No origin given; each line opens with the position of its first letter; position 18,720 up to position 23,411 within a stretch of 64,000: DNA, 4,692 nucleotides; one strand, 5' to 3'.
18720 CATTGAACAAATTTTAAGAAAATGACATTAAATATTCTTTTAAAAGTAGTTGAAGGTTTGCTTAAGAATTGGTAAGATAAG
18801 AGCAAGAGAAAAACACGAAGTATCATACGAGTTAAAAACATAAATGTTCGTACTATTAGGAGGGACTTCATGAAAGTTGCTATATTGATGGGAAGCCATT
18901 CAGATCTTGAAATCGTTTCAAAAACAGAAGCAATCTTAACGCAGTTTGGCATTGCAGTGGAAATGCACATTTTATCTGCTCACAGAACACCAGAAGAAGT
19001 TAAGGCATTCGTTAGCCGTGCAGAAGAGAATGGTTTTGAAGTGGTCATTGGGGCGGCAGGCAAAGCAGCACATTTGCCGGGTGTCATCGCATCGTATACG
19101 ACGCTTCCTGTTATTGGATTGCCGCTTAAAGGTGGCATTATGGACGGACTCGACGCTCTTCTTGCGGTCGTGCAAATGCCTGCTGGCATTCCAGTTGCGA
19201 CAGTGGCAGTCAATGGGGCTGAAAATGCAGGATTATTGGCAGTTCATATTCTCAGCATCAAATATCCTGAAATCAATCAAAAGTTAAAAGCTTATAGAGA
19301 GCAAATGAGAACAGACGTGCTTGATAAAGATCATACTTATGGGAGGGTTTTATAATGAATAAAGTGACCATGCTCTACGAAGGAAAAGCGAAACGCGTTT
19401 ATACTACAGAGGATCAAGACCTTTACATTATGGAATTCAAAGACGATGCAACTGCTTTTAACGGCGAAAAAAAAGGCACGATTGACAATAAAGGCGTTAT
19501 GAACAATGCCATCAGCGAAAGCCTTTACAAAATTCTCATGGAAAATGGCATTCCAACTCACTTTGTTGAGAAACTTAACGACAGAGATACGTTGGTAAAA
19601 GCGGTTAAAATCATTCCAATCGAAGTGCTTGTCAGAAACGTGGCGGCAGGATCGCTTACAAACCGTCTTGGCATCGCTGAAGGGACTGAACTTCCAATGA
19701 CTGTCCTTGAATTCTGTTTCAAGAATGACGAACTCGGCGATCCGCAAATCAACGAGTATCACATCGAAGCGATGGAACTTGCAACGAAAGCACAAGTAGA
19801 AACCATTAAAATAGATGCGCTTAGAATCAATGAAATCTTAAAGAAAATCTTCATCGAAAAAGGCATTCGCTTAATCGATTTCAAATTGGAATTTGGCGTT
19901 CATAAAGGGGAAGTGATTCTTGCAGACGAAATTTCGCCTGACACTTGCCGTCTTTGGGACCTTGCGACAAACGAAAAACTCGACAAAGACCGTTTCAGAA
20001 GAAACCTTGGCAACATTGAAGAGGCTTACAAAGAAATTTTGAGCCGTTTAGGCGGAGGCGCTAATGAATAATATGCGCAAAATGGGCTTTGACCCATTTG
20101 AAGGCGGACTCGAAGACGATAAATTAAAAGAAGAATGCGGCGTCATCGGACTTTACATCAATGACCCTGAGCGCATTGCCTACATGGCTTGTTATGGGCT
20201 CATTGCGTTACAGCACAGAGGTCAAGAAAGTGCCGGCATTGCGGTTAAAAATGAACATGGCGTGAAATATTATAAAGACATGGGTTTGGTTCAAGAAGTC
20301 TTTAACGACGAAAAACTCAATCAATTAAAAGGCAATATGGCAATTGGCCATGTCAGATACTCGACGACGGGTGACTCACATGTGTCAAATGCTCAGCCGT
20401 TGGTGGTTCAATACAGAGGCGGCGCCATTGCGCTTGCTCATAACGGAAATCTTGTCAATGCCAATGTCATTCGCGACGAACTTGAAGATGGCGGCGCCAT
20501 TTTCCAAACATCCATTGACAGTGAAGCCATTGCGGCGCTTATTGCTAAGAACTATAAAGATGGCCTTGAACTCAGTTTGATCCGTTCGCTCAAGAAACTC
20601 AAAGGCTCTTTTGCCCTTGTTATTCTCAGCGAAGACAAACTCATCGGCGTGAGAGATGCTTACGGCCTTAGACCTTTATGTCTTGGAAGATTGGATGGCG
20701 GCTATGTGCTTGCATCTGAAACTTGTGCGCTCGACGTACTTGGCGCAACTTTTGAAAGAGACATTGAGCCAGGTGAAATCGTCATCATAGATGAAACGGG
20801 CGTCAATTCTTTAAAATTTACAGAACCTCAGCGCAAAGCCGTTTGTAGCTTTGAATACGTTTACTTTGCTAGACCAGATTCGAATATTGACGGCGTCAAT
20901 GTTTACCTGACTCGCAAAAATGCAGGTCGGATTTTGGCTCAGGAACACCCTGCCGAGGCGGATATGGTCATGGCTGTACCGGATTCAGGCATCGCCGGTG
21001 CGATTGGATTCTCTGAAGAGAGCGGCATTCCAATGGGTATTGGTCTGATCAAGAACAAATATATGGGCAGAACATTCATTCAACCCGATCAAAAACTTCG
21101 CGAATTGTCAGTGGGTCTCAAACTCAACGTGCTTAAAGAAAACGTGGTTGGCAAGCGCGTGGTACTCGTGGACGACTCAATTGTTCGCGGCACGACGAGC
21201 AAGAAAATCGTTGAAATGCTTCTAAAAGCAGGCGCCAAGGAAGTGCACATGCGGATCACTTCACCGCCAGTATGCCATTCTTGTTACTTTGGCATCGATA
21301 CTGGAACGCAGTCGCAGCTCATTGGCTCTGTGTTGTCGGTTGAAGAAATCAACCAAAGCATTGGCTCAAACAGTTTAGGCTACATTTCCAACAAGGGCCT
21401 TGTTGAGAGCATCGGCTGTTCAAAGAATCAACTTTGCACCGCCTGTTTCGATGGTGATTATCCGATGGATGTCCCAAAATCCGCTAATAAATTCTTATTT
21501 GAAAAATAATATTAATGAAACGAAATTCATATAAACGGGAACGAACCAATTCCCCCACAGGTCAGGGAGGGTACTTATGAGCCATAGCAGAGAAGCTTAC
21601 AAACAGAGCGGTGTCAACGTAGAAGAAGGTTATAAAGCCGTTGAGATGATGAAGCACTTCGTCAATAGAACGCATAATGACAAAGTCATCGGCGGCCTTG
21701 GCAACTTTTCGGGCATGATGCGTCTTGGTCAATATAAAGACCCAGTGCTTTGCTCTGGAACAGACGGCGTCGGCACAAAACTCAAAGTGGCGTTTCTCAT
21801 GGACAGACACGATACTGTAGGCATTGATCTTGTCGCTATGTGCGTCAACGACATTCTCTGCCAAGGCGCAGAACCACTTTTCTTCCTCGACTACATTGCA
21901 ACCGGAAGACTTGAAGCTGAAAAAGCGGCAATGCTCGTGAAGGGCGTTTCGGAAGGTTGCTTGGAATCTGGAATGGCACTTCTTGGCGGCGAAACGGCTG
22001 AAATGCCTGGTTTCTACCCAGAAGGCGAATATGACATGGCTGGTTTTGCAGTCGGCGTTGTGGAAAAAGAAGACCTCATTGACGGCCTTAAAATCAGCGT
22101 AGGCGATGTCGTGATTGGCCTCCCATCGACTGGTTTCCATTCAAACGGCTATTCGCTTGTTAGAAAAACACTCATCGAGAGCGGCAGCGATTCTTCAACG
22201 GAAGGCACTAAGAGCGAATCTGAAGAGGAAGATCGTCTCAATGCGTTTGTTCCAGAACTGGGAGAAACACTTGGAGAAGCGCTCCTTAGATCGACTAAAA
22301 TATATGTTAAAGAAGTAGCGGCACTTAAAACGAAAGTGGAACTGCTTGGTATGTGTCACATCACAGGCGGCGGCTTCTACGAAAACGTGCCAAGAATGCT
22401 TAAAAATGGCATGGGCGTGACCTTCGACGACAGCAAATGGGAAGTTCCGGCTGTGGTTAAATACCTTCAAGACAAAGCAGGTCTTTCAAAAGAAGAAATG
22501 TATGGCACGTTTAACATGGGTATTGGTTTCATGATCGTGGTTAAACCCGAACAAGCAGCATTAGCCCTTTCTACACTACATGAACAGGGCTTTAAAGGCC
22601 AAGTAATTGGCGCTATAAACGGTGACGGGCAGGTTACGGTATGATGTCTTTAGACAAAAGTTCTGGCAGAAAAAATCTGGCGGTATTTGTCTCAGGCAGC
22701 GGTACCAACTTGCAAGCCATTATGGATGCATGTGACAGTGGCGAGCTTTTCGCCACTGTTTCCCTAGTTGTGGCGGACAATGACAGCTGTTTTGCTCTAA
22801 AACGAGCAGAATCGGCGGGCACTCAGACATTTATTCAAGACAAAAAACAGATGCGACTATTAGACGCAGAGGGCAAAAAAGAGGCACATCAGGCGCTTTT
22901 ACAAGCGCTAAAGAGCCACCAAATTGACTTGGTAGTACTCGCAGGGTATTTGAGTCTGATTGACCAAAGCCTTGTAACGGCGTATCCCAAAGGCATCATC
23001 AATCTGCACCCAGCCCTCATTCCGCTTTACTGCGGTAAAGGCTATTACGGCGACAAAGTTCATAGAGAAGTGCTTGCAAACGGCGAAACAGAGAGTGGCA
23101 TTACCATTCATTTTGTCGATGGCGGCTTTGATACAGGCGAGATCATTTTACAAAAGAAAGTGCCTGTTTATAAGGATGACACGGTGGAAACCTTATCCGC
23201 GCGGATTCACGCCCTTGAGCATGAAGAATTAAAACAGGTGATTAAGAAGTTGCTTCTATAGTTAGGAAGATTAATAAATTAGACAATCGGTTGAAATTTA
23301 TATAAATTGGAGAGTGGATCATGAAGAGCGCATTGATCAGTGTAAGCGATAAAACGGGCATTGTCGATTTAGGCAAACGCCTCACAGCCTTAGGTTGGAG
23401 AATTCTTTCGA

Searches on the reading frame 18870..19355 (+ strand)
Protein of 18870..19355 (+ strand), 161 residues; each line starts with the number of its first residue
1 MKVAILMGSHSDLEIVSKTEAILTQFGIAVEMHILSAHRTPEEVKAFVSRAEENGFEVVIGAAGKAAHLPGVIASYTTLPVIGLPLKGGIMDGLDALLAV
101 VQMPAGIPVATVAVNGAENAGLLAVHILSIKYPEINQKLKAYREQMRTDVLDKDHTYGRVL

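Call 27: search_protein_families(library=pfam, proteins=[window:18870-19355:+], max_evalue=0.00001)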
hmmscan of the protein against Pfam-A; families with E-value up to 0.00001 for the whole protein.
window:18870-19355:+ (161 aa): 1 family
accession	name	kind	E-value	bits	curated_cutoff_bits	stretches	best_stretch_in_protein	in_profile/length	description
PF00731.26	AIRC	-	2e-61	206.3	30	1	2-147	1-146/148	AIR carboxylase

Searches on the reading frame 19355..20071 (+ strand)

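Call 27: search_protein_families(library=pfam, proteins=[window:19355-20071:+], max_evalue=0.00001)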
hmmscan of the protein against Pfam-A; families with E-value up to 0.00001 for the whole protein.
window:19355-20071:+ (238 aa): 1 family
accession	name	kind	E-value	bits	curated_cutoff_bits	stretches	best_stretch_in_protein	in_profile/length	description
PF01259.24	SAICAR_synt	-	1.6e-87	293.6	20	1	7-231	2-232/233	SAICAR synthetase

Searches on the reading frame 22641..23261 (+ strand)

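Call 28: search_protein_families(library=pfam, proteins=[window:22641-23261:+], max_evalue=0.00001)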
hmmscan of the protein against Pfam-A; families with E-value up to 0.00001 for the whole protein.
window:22641-23261:+ (206 aa): 1 family
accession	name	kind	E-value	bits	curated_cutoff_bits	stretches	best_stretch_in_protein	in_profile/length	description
PF00551.24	Formyl_trans_N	-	5.1e-50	170.2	26.1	1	11-201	1-181/181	Formyl transferase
